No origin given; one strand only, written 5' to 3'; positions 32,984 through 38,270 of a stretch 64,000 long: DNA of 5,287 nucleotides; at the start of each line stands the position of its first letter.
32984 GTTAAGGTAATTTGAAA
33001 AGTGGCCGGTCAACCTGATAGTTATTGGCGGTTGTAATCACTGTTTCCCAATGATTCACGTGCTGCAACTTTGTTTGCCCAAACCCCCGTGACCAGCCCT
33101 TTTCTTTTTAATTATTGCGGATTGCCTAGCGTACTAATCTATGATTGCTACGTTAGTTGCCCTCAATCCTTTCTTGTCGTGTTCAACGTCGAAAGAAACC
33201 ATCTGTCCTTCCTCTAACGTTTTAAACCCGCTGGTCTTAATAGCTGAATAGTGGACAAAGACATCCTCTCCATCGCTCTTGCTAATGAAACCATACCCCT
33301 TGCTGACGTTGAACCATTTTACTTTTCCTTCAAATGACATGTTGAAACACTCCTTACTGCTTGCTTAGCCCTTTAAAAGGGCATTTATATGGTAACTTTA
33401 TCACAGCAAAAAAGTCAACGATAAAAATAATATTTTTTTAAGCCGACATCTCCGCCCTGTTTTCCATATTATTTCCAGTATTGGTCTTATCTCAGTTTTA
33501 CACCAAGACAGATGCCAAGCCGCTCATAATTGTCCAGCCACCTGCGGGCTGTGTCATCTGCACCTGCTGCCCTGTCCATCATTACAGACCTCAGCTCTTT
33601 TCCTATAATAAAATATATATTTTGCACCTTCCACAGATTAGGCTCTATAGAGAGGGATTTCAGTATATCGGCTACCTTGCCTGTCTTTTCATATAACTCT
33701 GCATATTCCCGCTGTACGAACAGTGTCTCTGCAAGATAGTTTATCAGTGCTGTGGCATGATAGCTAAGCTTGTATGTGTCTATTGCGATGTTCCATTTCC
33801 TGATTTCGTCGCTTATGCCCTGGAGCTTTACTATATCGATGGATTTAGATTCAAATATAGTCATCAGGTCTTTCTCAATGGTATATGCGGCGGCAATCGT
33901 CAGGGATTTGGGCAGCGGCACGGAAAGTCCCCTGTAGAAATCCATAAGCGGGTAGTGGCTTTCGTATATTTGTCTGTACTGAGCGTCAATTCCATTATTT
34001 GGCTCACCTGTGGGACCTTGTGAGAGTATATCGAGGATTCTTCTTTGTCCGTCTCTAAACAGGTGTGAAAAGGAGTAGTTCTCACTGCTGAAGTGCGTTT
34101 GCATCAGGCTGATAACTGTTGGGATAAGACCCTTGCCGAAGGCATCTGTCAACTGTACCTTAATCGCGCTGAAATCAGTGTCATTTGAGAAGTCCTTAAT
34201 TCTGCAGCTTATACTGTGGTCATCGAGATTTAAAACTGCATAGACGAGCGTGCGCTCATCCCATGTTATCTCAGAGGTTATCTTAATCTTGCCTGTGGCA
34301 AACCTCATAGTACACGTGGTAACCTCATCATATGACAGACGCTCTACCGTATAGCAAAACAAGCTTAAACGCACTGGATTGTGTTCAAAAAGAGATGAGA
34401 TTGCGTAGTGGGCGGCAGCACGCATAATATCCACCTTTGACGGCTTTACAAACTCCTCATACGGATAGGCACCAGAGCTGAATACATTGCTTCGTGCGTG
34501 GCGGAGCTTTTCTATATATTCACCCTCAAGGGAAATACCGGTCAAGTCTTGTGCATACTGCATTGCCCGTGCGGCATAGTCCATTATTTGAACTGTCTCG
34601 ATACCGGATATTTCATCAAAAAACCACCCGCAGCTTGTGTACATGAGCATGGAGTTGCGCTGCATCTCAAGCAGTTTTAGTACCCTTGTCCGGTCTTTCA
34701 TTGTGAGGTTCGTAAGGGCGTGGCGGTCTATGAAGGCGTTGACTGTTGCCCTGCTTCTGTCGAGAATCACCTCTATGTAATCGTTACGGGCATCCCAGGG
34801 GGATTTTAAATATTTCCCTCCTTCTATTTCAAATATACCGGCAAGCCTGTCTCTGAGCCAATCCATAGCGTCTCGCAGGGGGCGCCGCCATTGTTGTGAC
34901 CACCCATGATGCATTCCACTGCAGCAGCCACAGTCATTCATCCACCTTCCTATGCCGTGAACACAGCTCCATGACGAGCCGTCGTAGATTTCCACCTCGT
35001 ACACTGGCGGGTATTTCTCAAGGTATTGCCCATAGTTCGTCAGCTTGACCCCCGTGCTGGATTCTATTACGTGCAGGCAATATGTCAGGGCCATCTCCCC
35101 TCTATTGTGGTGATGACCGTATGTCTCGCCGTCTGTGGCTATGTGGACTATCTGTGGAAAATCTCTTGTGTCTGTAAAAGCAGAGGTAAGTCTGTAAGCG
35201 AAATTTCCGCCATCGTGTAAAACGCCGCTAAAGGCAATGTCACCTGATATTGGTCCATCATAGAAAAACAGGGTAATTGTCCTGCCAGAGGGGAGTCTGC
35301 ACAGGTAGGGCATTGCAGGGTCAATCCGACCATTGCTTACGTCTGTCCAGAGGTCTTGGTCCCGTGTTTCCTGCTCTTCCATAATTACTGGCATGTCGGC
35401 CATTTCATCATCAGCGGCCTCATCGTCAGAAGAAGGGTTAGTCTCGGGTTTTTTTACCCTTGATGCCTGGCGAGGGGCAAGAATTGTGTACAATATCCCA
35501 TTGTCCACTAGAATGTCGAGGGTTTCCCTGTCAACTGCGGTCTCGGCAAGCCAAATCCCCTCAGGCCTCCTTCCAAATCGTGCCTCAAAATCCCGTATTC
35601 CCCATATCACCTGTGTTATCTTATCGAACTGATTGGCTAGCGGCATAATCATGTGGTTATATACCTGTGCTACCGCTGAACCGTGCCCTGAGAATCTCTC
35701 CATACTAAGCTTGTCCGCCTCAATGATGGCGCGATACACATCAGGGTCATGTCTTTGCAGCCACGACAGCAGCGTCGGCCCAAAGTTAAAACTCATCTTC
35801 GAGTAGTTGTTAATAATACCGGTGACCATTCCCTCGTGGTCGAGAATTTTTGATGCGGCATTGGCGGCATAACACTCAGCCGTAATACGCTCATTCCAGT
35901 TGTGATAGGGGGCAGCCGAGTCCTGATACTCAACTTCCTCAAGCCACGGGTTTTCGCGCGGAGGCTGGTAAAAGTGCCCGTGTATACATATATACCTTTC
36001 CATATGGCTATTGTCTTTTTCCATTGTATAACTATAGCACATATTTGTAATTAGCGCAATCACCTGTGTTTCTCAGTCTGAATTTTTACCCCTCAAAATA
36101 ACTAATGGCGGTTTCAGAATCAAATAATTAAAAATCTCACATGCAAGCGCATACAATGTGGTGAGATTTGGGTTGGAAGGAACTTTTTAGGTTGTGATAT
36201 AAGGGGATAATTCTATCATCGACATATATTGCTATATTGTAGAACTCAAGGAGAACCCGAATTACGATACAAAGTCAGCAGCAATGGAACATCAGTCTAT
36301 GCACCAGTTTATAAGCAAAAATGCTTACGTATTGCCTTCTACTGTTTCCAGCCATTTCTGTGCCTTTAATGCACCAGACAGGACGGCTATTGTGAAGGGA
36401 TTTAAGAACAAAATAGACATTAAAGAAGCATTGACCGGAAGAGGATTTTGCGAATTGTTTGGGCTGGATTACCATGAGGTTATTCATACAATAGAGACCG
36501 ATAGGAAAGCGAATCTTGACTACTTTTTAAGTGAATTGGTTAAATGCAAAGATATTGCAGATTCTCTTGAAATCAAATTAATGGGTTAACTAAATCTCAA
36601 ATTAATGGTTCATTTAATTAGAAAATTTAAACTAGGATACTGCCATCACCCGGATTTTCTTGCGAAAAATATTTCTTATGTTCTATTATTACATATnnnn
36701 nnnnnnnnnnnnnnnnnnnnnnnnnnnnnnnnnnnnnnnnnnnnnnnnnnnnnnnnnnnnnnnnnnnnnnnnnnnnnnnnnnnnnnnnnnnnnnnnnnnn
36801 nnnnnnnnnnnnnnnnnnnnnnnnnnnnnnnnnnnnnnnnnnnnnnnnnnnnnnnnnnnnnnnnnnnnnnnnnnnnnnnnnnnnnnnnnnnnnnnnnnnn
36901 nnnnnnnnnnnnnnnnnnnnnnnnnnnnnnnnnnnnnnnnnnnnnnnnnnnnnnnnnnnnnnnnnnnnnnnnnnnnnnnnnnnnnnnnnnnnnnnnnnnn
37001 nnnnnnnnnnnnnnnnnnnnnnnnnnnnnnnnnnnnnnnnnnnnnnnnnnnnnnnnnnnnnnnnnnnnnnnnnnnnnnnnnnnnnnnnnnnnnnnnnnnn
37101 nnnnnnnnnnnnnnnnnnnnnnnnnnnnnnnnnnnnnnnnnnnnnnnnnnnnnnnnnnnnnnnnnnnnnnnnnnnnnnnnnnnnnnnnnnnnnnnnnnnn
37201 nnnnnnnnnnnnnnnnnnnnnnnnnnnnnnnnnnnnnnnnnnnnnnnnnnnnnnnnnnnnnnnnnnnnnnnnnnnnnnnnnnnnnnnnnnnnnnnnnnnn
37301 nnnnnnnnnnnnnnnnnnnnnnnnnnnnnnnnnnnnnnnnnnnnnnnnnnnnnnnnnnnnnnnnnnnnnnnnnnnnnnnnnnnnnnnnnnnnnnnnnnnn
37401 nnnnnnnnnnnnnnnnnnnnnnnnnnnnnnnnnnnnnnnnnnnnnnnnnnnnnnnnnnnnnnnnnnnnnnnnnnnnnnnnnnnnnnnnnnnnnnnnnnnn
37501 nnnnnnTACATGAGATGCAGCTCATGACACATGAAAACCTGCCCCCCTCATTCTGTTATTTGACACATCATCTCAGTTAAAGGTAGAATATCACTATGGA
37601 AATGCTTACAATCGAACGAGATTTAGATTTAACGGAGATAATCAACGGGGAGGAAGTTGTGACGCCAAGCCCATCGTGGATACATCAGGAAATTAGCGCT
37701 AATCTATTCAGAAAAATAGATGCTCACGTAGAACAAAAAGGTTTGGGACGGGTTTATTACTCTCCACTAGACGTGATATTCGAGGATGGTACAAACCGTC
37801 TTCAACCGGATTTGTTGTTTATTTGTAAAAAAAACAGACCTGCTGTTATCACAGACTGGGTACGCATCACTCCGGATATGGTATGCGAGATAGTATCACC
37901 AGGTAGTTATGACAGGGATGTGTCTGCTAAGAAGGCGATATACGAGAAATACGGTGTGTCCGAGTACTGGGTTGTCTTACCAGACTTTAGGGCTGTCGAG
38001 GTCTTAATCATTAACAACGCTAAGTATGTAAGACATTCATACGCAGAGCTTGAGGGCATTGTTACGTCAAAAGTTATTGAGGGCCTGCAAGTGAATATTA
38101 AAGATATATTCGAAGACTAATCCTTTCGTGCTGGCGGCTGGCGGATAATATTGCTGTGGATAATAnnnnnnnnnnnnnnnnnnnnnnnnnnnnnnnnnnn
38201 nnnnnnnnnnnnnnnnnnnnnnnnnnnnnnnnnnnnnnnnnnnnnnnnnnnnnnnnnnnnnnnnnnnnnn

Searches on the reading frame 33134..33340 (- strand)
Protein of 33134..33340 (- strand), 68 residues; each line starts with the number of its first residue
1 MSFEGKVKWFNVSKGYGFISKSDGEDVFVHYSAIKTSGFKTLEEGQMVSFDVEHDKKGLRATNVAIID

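Call 17: search_protein_families(library=pfam, proteins=[window:33134-33340:-], max_evalue=0.00001)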
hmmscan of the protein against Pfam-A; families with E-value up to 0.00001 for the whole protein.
window:33134-33340:- (68 aa): 1 family
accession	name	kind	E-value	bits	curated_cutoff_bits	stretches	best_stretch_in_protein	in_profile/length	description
PF00313.28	CSD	-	3.2e-28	97.8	27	1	4-65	2-64/66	'Cold-shock' DNA-binding domain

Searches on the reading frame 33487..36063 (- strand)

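Call 17: search_protein_families(library=pfam, proteins=[window:33487-36063:-], max_evalue=0.00001)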
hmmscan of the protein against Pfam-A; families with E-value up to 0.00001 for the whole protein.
window:33487-36063:- (858 aa): 2 families
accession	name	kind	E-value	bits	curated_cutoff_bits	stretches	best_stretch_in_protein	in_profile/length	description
PF12055.13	DUF3536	-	5.7e-109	364.3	25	1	388-669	1-284/284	Domain of unknown function (DUF3536)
PF03065.20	Glyco_hydro_57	-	7.6e-17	62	21.2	1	37-357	18-288/291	Glycosyl hydrolase family 57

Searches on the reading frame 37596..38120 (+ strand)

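Call 48: search_protein_families(library=pfam, proteins=[window:37596-38120:+], max_evalue=0.00001)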
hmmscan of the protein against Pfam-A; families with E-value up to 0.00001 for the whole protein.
window:37596-38120:+ (174 aa): 1 family
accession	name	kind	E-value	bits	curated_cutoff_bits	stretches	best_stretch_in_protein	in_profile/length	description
PF05685.18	Uma2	-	1e-28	100.4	27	1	12-168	14-171/172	Putative restriction endonuclease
